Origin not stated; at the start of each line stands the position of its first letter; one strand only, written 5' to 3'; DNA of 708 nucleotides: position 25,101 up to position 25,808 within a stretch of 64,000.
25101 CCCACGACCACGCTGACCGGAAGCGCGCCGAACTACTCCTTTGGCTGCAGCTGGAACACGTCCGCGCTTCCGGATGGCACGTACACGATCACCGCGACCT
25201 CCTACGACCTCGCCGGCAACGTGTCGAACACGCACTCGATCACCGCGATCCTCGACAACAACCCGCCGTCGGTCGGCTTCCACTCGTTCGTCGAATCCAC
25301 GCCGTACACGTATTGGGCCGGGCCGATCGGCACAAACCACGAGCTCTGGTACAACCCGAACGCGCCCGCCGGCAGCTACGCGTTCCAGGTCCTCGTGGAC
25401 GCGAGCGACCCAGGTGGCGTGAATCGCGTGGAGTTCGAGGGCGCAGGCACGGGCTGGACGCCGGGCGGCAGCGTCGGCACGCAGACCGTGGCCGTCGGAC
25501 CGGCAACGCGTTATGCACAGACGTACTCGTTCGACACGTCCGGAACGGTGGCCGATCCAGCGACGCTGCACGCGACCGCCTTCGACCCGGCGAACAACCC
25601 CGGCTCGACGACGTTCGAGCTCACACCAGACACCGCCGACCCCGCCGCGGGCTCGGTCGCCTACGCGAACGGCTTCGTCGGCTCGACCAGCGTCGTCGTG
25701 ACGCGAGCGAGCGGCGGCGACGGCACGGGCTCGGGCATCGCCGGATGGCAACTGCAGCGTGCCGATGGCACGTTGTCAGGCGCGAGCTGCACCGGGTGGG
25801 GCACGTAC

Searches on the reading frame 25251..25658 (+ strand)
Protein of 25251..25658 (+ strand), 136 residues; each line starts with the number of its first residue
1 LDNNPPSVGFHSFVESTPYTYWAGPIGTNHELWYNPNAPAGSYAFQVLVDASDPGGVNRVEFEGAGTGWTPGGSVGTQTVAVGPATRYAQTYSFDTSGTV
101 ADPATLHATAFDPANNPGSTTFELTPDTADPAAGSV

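Call 72: search_protein_families(library=pfam, proteins=[window:25251-25658:+], max_evalue=1)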
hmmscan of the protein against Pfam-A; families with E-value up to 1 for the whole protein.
window:25251-25658:+ (136 aa): 1 family
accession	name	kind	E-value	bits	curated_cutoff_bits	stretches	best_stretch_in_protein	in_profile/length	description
PF17957.7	Big_7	-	0.0077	17.3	24.1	1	45-97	20-59/70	Bacterial Ig domain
